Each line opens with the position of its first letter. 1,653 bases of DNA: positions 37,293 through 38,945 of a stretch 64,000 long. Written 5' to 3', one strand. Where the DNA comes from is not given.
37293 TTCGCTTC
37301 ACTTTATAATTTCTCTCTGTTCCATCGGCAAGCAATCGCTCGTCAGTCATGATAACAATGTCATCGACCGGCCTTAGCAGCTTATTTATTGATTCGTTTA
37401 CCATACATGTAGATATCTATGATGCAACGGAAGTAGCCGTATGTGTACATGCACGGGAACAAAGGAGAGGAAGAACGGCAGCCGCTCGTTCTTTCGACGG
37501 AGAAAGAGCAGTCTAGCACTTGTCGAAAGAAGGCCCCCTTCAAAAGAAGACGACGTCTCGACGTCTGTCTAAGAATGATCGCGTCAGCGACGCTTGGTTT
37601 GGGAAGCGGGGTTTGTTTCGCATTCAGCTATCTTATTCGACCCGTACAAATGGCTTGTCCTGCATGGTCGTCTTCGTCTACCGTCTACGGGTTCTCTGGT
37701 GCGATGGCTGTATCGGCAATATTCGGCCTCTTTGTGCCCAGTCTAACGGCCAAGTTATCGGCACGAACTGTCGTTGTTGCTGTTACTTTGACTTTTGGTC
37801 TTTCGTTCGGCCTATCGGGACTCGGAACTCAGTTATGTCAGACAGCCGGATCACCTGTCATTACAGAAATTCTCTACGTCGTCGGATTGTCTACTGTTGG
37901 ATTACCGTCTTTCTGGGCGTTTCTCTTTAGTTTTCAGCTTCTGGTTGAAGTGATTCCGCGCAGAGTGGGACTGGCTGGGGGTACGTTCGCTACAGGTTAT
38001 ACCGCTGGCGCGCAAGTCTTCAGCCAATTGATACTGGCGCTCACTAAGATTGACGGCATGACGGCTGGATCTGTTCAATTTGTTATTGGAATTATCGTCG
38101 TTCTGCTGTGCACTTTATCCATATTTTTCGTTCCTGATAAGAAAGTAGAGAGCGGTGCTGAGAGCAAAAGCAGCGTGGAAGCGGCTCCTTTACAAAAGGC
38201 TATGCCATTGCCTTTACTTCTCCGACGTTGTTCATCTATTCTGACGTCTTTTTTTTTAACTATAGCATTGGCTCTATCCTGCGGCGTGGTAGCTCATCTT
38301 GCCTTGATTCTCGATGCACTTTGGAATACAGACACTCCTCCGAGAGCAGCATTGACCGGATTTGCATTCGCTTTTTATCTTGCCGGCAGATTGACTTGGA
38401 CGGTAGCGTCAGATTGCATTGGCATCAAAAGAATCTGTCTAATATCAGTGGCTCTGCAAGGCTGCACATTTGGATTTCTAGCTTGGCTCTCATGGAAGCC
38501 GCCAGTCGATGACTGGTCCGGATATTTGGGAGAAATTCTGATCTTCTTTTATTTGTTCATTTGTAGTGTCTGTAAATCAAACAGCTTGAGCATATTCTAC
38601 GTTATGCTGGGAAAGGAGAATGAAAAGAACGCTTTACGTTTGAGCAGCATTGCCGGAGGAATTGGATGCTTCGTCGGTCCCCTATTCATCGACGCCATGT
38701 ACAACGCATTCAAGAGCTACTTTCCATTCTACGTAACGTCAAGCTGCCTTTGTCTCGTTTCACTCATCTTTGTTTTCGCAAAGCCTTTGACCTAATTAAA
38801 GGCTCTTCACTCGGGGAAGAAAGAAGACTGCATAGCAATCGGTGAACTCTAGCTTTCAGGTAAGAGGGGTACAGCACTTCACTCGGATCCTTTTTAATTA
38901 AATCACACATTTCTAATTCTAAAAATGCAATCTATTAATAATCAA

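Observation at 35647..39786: Tandem pair of intronless MFS-like transporters with a duplication scar that captured the 3' end of the neighbouring gene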

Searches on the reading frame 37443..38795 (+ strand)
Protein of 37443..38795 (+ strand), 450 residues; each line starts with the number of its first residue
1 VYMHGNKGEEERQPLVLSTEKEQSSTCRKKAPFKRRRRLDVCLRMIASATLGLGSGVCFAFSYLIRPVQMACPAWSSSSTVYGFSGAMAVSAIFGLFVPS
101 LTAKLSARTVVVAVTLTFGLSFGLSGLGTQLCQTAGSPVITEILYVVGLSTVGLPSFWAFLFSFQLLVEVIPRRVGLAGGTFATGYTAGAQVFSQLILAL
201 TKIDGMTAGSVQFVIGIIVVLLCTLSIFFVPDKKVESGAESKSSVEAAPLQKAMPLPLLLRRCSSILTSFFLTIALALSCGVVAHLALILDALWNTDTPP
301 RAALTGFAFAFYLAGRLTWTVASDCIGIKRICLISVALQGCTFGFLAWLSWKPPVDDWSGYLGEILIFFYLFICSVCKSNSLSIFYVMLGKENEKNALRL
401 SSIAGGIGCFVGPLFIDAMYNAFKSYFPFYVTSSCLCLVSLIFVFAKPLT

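Call 5: search_protein_families(library=pfam, proteins=[window:37443-38795:+], max_evalue=1)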
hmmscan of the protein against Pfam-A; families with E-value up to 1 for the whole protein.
window:37443-38795:+ (450 aa): 1 family
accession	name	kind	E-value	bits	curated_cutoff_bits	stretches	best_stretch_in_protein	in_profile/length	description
PF07690.21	MFS_1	-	1.6e-05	24.4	33.4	3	75-413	29-347/347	Major Facilitator Superfamily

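Call 6: search_protein_families(library=ncbifam, proteins=[window:37443-38795:+], max_evalue=1)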
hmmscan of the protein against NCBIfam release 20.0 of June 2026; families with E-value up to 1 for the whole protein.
window:37443-38795:+ (450 aa): 3 families
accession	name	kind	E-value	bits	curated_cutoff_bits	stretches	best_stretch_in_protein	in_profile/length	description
NF049980.1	SfMCT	equivalog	5.9e-13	48.2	320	1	45-435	5-377/378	L-lactate MFS transporter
TIGR01634.1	tail_P2_I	equivalog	0.079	12.9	30.05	0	272-313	8-49/139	phage tail protein I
NF005068.0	PRK06486.1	equivalog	0.21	10.8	269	1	19-65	11-55/262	aldolase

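Call 7: find_homologous_proteins(query=window:37443-38795:+)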
Query window:37443-38795:+ (450 aa): 2 proteins with E <= 0.001 among 8000 candidates.
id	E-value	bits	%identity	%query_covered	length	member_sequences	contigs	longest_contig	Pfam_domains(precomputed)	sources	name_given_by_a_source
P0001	3.2e-289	977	100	100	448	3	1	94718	PF07690.22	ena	-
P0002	5.0e-222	756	78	98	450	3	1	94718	PF07690.22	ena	-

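Call 8: find_encoding_contigs(protein=P0001, flank=10000, max_places=5)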
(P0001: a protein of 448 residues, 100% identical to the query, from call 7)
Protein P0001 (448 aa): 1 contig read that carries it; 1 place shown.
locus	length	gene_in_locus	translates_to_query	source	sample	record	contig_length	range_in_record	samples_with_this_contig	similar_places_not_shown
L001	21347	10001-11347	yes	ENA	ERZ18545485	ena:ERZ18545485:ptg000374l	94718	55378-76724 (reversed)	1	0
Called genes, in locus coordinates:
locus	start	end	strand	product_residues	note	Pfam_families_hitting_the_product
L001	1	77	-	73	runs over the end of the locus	-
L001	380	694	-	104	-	PF15718:MNR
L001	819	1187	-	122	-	PF15718:MNR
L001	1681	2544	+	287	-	PF00173:Cyt-b5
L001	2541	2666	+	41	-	-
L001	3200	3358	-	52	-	-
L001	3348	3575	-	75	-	-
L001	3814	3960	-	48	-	PF11978:MVP_shoulder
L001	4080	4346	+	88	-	-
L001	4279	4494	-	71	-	PF17796:Vault_4, PF17795:Vault_3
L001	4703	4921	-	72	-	-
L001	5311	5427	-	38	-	-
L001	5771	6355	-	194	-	-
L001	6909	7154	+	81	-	-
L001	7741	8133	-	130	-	-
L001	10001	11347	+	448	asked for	PF07690:MFS_1 (weak)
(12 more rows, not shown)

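Call 18: search_solved_structures(query=window:37449-38795:+, max_evalue=1)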
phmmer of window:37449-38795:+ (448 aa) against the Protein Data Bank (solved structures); distinct sequences matched with E-value up to 1: 0.

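Call 21: search_protein_representatives(protein=window:37449-38795:+)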
Query: 448 residues. Proteins with E-value up to 0.001 (for the whole library): 29; up to 1e-10: 20; up to 1e-30: 5. The best 29 are listed.
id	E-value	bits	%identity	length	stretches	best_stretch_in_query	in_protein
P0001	9.9e-290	977.4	100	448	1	1-448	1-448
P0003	5.5e-55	203.8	41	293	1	163-447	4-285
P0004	1.1e-35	140.2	31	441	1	22-443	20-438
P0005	2.8e-32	129.0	27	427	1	13-426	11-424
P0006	3.1e-32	128.9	28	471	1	33-444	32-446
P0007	8.7e-27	110.9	30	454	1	26-440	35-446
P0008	1.3e-25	107.1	28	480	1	23-447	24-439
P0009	2.5e-25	106.1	29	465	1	21-438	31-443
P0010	1.1e-24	104.0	27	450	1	17-444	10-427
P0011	5.5e-24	101.7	34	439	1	39-341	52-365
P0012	3.2e-21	92.6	26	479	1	44-444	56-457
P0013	7.5e-21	91.4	26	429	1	48-439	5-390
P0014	3.9e-20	89.0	29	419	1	71-442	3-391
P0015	4.6e-18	82.2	27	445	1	9-440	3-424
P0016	6.7e-18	81.6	23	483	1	40-432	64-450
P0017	1.5e-16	77.2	26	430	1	28-441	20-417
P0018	9.0e-16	74.6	27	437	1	43-439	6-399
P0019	8.2e-15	71.5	26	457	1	50-440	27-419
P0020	1.8e-13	67.0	25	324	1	137-444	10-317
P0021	4.2e-12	62.5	24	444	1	31-440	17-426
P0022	4.6e-09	52.5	25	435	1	48-425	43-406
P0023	1.2e-08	51.1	25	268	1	182-442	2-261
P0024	2.3e-08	50.2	26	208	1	35-196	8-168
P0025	6.2e-08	48.8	27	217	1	110-305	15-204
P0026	6.0e-07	45.5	27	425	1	35-441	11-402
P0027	6.7e-07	45.4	29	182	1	9-141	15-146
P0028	1.1e-04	38.1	24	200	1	279-444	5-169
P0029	1.4e-04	37.7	31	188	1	51-152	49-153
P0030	1.9e-04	37.3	22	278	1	204-443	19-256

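Call 22: list_cluster_members(proteins=[P0003, P0004, P0005, P0006, P0007, P0008, P0009, P0010, P0011, P0012])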
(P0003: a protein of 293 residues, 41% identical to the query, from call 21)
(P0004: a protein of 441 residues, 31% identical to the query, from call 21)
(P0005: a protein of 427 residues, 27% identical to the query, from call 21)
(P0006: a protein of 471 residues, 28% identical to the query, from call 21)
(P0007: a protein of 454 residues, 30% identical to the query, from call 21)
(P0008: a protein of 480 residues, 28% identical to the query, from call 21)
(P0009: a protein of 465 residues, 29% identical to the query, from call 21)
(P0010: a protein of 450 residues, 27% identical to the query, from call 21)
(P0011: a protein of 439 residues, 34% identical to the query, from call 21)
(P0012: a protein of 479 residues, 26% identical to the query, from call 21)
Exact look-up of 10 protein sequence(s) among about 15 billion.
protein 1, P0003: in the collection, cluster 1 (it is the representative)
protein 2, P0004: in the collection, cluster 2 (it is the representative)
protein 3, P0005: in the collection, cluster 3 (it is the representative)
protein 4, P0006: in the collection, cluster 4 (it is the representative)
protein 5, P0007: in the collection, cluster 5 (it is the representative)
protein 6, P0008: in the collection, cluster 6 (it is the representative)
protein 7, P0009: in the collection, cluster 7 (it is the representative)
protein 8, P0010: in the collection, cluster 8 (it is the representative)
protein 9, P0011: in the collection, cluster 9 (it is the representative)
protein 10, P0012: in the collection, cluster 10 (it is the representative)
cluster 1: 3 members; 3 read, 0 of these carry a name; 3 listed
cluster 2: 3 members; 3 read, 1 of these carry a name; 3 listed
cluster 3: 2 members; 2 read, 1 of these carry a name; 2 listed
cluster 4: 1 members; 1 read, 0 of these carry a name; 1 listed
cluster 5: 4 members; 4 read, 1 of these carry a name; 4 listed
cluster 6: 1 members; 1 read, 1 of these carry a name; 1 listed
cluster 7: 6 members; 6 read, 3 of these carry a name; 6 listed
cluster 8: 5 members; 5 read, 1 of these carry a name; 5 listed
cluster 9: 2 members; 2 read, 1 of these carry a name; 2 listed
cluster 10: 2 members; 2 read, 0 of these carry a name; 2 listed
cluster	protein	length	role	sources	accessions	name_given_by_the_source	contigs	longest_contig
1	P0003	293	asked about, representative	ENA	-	-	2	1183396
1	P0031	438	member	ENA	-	-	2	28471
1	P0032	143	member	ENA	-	-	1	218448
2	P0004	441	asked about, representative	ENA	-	-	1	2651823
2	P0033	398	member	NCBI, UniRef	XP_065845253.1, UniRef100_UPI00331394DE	L-lactate transporter-like [Oscarella lobularis] | L-lactate transporter-like n=1 Tax=Oscarella lobularis TaxID=121494 RepID=UPI00331394DE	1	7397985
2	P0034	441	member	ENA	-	-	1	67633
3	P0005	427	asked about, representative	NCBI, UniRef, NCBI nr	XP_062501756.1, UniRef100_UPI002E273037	uncharacterized protein LOC134178865 [Corticium candelabrum] | uncharacterized protein LOC134178865 n=1 Tax=Corticium candelabrum TaxID=121492 ...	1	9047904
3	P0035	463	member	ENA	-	-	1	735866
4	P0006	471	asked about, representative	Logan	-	-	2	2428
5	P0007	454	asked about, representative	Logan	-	-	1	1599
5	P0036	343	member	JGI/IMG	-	hypothetical protein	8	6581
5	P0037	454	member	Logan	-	-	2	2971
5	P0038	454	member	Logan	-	-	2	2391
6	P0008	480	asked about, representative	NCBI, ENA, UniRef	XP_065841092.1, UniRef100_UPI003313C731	uncharacterized protein [Oscarella lobularis] | uncharacterized protein n=1 Tax=Oscarella lobularis TaxID=121494 RepID=UPI003313C731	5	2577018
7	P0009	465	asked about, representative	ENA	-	-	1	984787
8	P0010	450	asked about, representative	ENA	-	-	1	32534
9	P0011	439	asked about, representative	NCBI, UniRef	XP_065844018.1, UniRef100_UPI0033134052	uncharacterized protein [Oscarella lobularis] | uncharacterized protein n=1 Tax=Oscarella lobularis TaxID=121494 RepID=UPI0033134052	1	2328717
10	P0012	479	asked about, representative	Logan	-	-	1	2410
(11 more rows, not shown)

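Call 24: find_homologous_proteins(query=A1, max_evalue=0.00001)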
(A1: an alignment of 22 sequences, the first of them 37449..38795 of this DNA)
Query A1 (22 sequences) (448 aa, profile of the alignment): 69 proteins with E <= 0.00001 among 8000 candidates.
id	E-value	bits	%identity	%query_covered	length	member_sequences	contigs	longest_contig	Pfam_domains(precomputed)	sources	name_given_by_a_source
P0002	5.9e-141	488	78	98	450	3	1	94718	PF07690.22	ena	-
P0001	7.8e-140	484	100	100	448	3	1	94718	PF07690.22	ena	-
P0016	1.3e-133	464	24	95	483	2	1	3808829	PF07690.22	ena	-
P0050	2.4e-26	110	29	14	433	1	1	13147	PF07690.22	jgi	jgi:MFS family permease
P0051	2.6e-25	107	29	14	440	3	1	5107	PF07690.22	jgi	jgi:MFS family permease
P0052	1.2e-22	98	-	-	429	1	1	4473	PF13347.13,PF00083.31,PF07690.22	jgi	jgi:sugar phosphate permease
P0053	1.2e-20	91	-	-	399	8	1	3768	PF13347.13,PF00083.31,PF07690.22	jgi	-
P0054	7.5e-20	89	24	54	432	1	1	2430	PF06779.21,PF01306.26,PF07690.22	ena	-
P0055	7.7e-18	82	56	4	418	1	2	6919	PF00083.31,PF07690.22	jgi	jgi:MFS family permease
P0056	8.8e-18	82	56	4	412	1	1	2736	PF13347.13,PF00083.31,PF07690.22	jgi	jgi:MFS family permease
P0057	2.7e-17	80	-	-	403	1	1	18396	PF00083.31,PF07690.22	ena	-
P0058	5.0e-17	80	38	10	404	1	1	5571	PF07690.22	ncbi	-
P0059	8.6e-17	79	-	-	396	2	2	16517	PF07690.22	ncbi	-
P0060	1.3e-16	78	-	-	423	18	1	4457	PF13347.13,PF00083.31,PF07690.22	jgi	-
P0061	2.6e-15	74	-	-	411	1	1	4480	PF07690.22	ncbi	-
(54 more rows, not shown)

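Call 25: list_cluster_members(proteins=[P0013, P0014, P0015, P0016, P0017, P0018, P0019, P0020, P0021, P0022])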
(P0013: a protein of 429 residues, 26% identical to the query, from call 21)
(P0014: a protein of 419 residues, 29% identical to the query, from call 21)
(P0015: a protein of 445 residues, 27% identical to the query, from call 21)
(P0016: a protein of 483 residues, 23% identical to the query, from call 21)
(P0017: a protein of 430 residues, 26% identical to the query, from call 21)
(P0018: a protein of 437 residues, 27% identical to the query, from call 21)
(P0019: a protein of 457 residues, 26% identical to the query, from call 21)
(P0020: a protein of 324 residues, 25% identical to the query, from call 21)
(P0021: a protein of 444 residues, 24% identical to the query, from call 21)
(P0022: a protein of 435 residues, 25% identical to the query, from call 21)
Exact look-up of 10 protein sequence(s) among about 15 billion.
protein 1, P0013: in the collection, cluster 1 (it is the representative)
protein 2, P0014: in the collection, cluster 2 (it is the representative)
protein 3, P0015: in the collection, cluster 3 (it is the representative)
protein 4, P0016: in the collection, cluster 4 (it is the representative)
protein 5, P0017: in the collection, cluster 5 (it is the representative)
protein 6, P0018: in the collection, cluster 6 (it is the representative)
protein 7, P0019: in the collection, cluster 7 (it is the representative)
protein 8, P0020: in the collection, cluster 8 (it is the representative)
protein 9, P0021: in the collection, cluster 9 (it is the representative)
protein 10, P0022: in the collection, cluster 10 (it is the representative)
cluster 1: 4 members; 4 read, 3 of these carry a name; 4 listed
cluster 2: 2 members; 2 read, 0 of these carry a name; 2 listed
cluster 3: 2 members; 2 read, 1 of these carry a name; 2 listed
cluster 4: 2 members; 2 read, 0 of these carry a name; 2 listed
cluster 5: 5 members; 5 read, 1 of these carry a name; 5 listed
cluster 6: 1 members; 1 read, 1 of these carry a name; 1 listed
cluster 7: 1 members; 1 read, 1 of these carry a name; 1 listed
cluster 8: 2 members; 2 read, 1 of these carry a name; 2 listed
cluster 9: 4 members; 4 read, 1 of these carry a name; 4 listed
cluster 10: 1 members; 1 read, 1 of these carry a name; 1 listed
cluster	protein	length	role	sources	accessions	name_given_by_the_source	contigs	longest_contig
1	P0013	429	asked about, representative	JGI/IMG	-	MFS family permease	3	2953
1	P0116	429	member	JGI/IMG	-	MFS family permease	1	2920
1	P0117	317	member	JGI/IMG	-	hypothetical protein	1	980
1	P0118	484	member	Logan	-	-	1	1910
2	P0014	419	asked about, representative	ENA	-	-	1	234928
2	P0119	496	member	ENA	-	-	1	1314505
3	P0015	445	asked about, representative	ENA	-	-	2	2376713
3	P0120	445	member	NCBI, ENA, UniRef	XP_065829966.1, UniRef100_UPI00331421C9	uncharacterized MFS-type transporter YhjX-like isoform X1 [Oscarella lobularis] | uncharacterized MFS-type transporter YhjX-like isoform X1 n=1 Tax=Oscarella lobularis ...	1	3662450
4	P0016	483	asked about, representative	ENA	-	-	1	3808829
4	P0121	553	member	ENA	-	-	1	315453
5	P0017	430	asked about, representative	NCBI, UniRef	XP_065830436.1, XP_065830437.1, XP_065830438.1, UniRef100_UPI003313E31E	L-lactate transporter-like [Oscarella lobularis] | L-lactate transporter-like n=1 Tax=Oscarella lobularis TaxID=121494 RepID=UPI003313E31E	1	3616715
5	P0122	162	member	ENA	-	-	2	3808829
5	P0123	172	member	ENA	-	-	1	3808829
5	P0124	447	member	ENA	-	-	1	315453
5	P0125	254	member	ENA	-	-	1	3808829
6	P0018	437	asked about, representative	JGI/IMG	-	MFS family permease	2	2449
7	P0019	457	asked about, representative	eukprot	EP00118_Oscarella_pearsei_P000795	m.311760 g.311760 ORF g.311760 m.311760 type:complete len:458 (+) ...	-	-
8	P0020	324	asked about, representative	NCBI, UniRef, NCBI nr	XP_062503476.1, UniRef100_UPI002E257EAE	uncharacterized protein LOC134180353 [Corticium candelabrum] | uncharacterized protein LOC134180353 n=1 Tax=Corticium candelabrum TaxID=121492 ...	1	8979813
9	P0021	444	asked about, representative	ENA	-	-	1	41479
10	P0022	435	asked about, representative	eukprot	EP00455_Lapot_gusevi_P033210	TRINITY_DN3629_c0_g1_i1.p1 TRINITY_DN3629_c0_g1~~TRINITY_DN3629_c0_g1_i1.p1 ORF ...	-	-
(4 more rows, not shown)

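Call 26: search_solved_structures(query=A1, max_evalue=0.01)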
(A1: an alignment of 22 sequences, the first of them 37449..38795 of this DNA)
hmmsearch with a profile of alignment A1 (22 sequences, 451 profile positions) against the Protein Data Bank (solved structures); distinct sequences matched with E-value up to 0.01: 16.
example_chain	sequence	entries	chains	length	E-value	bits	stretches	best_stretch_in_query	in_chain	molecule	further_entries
6g9x_A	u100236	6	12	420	1.3e-36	129.2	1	30-442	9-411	Major facilitator superfamily MFS_1 | L-lactate transporter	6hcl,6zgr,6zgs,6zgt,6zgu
8hpj_A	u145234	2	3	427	8e-26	93.6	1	29-437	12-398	Oxalate:formate antiporter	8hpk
8zkn_A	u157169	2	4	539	1.3e-12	50.1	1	74-445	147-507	Monocarboxylate transporter 8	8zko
9dwy_A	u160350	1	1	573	1.4e-12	49.9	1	74-445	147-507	Monocarboxylate transporter 8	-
9gv5_A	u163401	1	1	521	1.5e-12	49.9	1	74-438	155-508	Monocarboxylate transporter 8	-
9fkn_A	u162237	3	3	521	1.9e-12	49.5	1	74-438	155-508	Monocarboxylate transporter 8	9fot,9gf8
9gsz_A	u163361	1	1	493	6.6e-09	37.8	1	72-438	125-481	Monocarboxylate transporter 10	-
9hhq_A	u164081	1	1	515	8.1e-09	37.6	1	72-444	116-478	Monocarboxylate transporter 10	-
8yf0_B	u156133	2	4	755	1.1e-06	30.6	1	294-442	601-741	Synaptic vesicle glycoprotein 2A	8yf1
7y1q_A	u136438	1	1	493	2.9e-05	25.8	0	348-433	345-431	Monocarboxylate transporter 1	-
9ntc_A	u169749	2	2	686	6.9e-05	24.6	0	294-433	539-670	Synaptic vesicle glycoprotein 2A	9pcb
8uo9_A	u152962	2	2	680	7e-05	24.6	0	294-433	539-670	Synaptic vesicle glycoprotein 2A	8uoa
9fyq_A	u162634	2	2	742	9.3e-05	24.2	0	294-433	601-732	Synaptic vesicle glycoprotein 2A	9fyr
9pc9_A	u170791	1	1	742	9.6e-05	24.1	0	294-433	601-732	Synaptic vesicle glycoprotein 2A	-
8jlc_A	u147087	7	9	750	9.9e-05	24.1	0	294-433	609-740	Synaptic vesicle glycoprotein 2A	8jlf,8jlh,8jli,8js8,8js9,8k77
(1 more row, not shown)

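Call 34: find_encoding_contigs(protein=P0016, flank=10000, max_places=4)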
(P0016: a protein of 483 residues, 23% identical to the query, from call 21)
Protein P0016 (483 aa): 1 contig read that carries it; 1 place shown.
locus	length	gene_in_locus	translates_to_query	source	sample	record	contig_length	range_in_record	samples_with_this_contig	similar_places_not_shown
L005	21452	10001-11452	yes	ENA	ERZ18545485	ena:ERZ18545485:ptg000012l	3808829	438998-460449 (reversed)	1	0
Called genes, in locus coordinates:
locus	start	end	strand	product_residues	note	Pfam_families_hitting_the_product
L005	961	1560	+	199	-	-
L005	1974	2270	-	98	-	-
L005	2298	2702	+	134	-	-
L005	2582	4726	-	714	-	PF08477:Roc (faint), PF16095:COR-A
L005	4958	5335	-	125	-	-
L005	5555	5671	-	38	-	-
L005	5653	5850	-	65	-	-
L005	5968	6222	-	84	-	-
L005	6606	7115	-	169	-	-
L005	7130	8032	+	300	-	-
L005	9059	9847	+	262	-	PF00147:Fibrinogen_C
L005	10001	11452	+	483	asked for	PF07690:MFS_1 (weak)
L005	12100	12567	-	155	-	-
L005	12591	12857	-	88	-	-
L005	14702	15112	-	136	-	-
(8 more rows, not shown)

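Call 35: predict_structure(alignment_id=A1)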
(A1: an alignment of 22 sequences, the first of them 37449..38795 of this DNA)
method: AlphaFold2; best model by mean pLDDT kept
length: 448 residues; sequences in the alignment: 22
mean_pLDDT: 88.7   pTM: 0.86
mean pLDDT of the five models: 88.7, 87.3, 87.3, 86.7, 86.2
residues with pLDDT >= 90: 346; 70-90: 53; 50-70: 17; < 50: 32
segments of 3 or more residues with pLDDT < 50: 1-27, 242-245
pLDDT, mean of each block of 10 residues (from residue 1): 44 42 47 87 97 95 94 95 95 93 95 97 96 89 97 96 94 94 97 95 94 97 94 71 53 90 92 96 93 87 96 95 93 96 93 82 96 93 91 93 94 95 95 96 74
secondary structure, 60 per line:
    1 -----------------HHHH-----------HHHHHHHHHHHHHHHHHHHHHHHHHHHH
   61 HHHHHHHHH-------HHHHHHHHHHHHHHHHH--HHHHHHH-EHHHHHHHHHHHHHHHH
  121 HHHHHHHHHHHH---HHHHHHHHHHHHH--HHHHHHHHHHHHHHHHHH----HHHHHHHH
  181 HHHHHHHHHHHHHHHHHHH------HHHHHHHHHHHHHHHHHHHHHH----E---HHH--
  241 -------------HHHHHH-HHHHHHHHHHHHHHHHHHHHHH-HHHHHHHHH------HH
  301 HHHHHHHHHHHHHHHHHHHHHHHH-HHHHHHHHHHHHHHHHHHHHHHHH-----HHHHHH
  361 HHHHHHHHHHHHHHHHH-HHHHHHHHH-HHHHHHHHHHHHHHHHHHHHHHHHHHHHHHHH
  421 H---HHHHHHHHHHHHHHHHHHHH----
elements in order: H18-21 H33-69 H77-93 H96-102 H105-132 H136-148 H151-168 H173-199 H206-227 H254-259 H261-282 H284-292 H299-324 H326-349 H355-377 H379-387 H389-421 H425-444
